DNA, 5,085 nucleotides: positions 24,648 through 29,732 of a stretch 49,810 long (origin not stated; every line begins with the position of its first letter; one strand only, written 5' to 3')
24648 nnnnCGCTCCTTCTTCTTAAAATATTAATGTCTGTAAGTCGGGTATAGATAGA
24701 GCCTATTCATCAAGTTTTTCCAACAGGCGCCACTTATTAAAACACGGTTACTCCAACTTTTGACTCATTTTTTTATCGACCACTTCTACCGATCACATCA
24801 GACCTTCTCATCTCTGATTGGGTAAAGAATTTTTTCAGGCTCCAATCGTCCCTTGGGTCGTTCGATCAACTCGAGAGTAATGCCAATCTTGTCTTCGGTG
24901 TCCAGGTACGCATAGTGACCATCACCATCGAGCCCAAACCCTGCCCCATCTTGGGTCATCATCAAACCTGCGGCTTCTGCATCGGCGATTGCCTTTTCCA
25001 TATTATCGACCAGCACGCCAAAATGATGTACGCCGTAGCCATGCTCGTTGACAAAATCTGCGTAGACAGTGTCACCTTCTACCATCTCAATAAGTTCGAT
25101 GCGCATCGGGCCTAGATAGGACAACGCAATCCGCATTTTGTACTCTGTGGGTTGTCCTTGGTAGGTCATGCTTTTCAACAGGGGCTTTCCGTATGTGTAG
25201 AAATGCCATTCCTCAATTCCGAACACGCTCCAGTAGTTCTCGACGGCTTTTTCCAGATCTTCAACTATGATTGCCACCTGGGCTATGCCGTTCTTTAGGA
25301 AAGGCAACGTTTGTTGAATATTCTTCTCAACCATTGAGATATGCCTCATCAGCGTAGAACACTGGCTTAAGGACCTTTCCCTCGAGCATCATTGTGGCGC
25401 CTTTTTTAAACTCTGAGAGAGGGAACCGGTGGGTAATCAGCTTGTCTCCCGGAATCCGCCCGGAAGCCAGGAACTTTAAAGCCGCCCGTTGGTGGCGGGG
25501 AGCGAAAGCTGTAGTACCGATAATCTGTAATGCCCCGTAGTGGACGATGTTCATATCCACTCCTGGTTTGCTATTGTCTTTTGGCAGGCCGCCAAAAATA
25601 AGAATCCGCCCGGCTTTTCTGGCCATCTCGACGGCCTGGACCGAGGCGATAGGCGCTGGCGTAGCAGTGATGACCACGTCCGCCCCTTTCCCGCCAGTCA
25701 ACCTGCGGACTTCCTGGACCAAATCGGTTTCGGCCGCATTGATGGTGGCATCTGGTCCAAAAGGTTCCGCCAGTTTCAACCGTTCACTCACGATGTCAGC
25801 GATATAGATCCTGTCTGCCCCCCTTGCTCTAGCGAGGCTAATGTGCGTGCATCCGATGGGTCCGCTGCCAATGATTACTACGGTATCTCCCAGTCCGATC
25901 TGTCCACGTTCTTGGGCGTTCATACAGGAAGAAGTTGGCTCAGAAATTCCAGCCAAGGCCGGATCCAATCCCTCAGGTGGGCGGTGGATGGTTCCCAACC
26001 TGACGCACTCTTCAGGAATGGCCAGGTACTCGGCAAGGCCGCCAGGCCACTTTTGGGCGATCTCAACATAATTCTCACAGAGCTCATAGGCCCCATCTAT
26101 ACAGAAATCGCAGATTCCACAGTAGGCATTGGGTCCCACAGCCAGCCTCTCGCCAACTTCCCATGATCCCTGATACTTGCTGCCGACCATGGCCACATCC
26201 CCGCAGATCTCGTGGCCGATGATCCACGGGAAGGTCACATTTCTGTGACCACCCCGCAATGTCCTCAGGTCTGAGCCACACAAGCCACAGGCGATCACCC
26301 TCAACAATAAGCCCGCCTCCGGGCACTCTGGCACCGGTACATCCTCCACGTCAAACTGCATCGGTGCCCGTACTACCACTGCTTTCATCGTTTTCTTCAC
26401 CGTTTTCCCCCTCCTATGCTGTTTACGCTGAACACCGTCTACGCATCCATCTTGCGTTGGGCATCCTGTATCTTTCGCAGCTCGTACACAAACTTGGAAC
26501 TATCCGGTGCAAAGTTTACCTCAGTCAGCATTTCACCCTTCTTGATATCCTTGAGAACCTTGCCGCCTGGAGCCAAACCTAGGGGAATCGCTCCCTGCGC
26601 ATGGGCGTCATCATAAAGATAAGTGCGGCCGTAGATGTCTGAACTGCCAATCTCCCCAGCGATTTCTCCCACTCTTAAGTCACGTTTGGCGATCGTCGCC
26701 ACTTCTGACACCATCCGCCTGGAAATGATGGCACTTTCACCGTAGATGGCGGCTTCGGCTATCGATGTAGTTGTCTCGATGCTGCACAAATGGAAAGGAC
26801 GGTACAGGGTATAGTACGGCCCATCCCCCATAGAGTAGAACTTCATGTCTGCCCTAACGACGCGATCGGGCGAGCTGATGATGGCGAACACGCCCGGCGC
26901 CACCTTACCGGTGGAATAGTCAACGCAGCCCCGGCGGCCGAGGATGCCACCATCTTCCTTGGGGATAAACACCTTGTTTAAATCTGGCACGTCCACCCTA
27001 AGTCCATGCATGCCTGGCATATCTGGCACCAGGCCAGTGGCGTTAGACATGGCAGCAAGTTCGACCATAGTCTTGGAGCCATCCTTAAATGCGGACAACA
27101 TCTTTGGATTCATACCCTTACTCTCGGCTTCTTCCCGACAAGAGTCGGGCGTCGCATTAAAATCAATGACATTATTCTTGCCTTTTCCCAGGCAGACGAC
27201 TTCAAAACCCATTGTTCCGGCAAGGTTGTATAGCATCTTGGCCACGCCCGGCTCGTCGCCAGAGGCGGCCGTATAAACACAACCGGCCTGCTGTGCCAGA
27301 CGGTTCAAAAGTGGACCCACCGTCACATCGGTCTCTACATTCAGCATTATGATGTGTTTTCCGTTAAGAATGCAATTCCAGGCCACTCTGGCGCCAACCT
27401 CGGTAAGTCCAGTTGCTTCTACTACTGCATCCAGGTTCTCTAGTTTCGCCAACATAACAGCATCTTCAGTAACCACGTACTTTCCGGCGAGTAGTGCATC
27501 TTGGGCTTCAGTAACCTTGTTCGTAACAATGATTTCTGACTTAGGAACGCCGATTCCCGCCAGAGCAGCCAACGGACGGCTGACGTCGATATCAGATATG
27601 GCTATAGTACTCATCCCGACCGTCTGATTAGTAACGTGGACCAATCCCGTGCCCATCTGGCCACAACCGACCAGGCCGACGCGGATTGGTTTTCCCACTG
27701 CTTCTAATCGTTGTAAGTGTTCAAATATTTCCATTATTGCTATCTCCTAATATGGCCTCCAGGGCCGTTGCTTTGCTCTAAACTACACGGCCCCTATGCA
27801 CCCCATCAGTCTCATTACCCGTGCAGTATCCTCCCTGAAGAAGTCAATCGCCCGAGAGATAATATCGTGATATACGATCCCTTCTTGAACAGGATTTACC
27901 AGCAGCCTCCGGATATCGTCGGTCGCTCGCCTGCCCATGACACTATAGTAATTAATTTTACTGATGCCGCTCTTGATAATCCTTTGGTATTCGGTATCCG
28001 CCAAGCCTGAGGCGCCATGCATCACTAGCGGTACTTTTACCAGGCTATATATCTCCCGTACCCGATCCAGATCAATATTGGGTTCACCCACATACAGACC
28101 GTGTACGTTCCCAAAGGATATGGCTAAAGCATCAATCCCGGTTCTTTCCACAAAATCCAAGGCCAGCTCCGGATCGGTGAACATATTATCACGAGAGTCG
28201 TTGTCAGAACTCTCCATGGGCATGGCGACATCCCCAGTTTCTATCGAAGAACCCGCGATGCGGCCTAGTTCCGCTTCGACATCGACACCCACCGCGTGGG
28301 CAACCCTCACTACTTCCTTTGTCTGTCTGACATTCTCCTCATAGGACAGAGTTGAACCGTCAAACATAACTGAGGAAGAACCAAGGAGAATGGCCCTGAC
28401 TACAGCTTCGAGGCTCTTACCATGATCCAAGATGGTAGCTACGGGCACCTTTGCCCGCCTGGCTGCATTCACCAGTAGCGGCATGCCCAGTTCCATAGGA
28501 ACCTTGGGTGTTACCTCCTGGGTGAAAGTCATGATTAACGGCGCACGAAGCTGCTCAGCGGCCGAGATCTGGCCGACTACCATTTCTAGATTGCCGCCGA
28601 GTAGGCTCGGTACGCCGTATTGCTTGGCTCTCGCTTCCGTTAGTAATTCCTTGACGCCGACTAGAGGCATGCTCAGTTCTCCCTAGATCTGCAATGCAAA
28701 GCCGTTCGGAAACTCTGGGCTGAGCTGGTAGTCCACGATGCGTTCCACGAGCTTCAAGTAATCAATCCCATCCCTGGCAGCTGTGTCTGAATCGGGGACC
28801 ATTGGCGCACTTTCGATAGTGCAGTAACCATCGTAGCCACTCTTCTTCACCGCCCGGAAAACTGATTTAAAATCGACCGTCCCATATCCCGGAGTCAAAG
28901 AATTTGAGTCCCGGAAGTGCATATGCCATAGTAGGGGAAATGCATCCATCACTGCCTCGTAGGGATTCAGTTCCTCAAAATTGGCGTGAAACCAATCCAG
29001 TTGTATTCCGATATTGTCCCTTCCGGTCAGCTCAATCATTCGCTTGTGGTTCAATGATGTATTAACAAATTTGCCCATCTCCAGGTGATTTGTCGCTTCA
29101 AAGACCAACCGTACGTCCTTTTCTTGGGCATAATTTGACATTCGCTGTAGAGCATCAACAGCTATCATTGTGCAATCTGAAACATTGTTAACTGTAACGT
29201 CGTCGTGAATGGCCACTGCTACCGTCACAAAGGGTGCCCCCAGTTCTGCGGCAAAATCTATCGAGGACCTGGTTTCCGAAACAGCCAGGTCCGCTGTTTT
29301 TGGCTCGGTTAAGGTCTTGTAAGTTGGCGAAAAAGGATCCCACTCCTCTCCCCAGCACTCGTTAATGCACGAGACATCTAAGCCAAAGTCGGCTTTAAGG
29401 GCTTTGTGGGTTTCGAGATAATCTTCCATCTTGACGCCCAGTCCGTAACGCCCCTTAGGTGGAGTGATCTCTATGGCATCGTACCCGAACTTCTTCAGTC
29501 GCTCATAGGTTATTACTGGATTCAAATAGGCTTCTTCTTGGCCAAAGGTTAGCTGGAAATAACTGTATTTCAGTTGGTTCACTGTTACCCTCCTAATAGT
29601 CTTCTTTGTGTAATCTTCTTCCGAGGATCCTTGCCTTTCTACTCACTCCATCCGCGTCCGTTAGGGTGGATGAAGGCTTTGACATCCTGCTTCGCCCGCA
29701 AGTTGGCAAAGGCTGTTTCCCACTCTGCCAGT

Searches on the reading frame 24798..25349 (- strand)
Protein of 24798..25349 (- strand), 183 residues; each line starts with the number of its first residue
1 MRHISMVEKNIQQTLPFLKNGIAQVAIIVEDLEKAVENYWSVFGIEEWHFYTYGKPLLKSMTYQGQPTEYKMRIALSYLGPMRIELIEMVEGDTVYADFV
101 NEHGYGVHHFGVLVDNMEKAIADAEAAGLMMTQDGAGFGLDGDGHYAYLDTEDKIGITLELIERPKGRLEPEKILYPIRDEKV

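Call 19: search_protein_families(library=pfam, proteins=[window:24798-25349:-])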
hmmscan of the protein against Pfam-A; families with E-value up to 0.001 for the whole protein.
window:24798-25349:- (183 aa): 2 families
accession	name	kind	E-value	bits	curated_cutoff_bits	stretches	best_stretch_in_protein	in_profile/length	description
PF13669.12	Glyoxalase_4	-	1.5e-18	67.5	27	1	24-145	2-106/109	Glyoxalase/Bleomycin resistance protein/Dioxygenase superfamily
PF00903.31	Glyoxalase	-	1.9e-07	31.9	20.6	1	21-160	1-120/121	Glyoxalase/Bleomycin resistance protein/Dioxygenase superfamily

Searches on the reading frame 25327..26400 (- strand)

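Call 19: search_protein_families(library=pfam, proteins=[window:25327-26400:-])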
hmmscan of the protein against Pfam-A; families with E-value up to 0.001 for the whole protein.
window:25327-26400:- (357 aa): 3 families
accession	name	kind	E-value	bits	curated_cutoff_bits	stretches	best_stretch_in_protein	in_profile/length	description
PF00107.32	ADH_zinc_N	-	1.1e-23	84.1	31.8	1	181-312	1-128/129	Zinc-binding dehydrogenase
PF08240.17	ADH_N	-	2.2e-21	76.5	23.5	1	31-132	5-98/104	Alcohol dehydrogenase GroES-like domain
PF16912.11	Glu_dehyd_C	-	2.2e-07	31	34.9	1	172-333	32-196/211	Glucose dehydrogenase C-terminus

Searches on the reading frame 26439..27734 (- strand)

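Call 5: search_protein_families(library=pfam, proteins=[window:26439-27734:-])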
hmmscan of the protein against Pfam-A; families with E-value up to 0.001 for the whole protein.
window:26439-27734:- (431 aa): 1 family
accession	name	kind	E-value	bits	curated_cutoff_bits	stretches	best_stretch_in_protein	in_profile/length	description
PF21135.2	DRL_cat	-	4.4e-63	212.6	27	1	159-321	1-164/164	Oxidoreductase DRL, catalytic domain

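Call 30: search_protein_families(library=ncbifam, proteins=[window:26439-27734:-], max_evalue=0.01)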
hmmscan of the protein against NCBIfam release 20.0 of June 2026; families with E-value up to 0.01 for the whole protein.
window:26439-27734:- (431 aa): 4 families
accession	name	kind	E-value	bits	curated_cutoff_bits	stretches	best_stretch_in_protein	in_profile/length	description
NF005715.0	PRK07530.1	equivalog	2.2e-05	24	420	1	18-110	6-93/292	3-hydroxybutyryl-CoA dehydrogenase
NF004976.0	PRK06349.1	subfamily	6.8e-05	22.1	205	1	15-152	3-125/430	homoserine dehydrogenase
NF005875.0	PRK07819.1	subfamily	0.0023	17.4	319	1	18-107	7-91/287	3-hydroxybutyryl-CoA dehydrogenase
NF004474.0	PRK05808.1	subfamily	0.0029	16.9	408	1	18-108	5-90/283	3-hydroxybutyryl-CoA dehydrogenase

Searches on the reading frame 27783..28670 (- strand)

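Call 5: search_protein_families(library=pfam, proteins=[window:27783-28670:-])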
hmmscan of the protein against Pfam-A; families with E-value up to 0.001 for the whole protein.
window:27783-28670:- (295 aa): 1 family
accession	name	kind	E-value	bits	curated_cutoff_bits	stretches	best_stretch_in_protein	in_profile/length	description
PF01116.26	F_bP_aldolase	-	3.3e-76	256.9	25.5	1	6-293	3-276/277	Fructose-bisphosphate aldolase class-II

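Call 30: search_protein_families(library=ncbifam, proteins=[window:27783-28670:-], max_evalue=0.01)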
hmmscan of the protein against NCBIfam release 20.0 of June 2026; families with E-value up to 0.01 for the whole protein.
window:27783-28670:- (295 aa): 21 families
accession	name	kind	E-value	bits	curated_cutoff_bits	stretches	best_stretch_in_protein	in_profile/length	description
NF005284.0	PRK06801.1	equivalog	1.4e-69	234.7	406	1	1-262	1-253/286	ketose 1,6-bisphosphate aldolase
NF005288.0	PRK06806.1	equivalog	3e-68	230.1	396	1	1-268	1-257/281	class II fructose-bisphosphate aldolase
NF009497.0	PRK12857.1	equivalog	2.2e-65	220.7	423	1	1-293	1-282/284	class II fructose-1,6-bisphosphate aldolase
NF006626.0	PRK09195.1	subfamily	1.8e-62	211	384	1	1-293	1-282/284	tagatose-bisphosphate aldolase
NF009374.0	PRK12737.1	subfamily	1.4e-61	208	383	1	3-252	3-242/284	tagatose-bisphosphate aldolase subunit GatY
TIGR01859.1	fruc_bis_ald_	equivalog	6.5e-61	206.5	343.05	1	3-290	1-277/282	class II fructose-1,6-bisphosphate aldolase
TIGR00167.1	cbbA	subfamily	1.4e-56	192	215.6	1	1-244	1-240/290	ketose-bisphosphate aldolase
NF006042.0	PRK08185.1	subfamily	2.1e-55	188.1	405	1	3-291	2-280/287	hypothetical protein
TIGR01858.1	tag_bisphos_ald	equivalog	8.8e-54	182.5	443.55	1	4-243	2-231/282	tagatose bisphosphate family class II aldolase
NF005943.0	PRK07998.1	equivalog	1.8e-52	178.6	364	1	1-248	1-235/283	class II aldolase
NF009375.0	PRK12738.1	equivalog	1.2e-43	149.3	542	1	1-241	1-231/286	tagatose-bisphosphate aldolase subunit KbaY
NF005823.0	PRK07709.1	equivalog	2.6e-42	145.6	545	1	1-258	1-249/285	class II fructose-bisphosphate aldolase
NF006376.0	PRK08610.1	equivalog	4.1e-42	144.9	527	1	1-243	1-234/286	class II fructose-bisphosphate aldolase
NF004493.0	PRK05835.1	equivalog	1.6e-38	132.7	558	1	4-235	3-227/307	class II fructose-bisphosphate aldolase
NF005481.0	PRK07084.1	equivalog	3.8e-35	121.6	511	1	3-235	12-243/324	class II fructose-bisphosphate aldolase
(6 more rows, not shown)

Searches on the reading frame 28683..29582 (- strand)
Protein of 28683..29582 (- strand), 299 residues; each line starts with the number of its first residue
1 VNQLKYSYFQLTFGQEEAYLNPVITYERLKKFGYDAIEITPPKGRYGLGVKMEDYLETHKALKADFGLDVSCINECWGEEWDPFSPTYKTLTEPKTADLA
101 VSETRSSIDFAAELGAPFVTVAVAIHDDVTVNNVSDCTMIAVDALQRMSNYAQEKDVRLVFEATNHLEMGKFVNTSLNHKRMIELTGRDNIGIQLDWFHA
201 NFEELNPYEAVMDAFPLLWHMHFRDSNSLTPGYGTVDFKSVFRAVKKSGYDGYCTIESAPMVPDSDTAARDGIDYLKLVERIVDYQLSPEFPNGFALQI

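Call 5: search_protein_families(library=pfam, proteins=[window:28683-29582:-])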
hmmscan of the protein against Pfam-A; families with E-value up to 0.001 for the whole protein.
window:28683-29582:- (299 aa): 2 families
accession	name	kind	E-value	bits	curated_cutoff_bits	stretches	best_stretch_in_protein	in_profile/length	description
PF01261.30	AP_endonuc_2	-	5.3e-32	111.9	31.1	1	27-277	2-247/249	Xylose isomerase-like TIM barrel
PF10566.15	Glyco_hydro_97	-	0.00051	20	32.5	1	92-177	24-108/275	Glycoside hydrolase 97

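Call 30: search_protein_families(library=ncbifam, proteins=[window:28683-29582:-], max_evalue=0.01)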
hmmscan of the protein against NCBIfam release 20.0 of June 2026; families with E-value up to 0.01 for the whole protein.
window:28683-29582:- (299 aa): 10 families
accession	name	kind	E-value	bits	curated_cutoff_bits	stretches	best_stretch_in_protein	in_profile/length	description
NF041099.2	keto_glucon_epim_IolO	equivalog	3.6e-32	111.7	300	1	27-278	28-266/269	5-keto-L-gluconate epimerase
NF051856.1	PsicseEpim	equivalog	1.2e-19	71.2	300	1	133-257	121-244/287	D-psicose 3-epimerase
TIGR03234.1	OH-pyruv-isom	equivalog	3e-17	62.8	353.45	1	105-261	87-243/254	hydroxypyruvate isomerase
NF043033.1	OxoTetrIsom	equivalog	6.1e-15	55.6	325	1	102-261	85-240/251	2-oxo-tetronate isomerase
TIGR04379.1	myo_inos_iolE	equivalog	2.2e-12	47.2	290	2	140-225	130-211/290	myo-inosose-2 dehydratase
NF007444.0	PRK09997.1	equivalog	1.2e-09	38.1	465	1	138-262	119-245/258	hydroxypyruvate isomerase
NF007360.0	PRK09856.1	equivalog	6.2e-09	35.8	305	1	29-261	22-251/276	fructoselysine 3-epimerase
NF042435.1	DhshikDhtase_QuiC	equivalog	7e-06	24.8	1200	1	107-201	84-170/635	3-dehydroshikimate dehydratase QuiC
NF009688.0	PRK13209.1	subfamily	0.00018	20.6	317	1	104-258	101-254/286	L-ribulose-5-phosphate 3-epimerase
NF007441.0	PRK09989.1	equivalog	0.0003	20.6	412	1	104-261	83-244/258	HPr family phosphocarrier protein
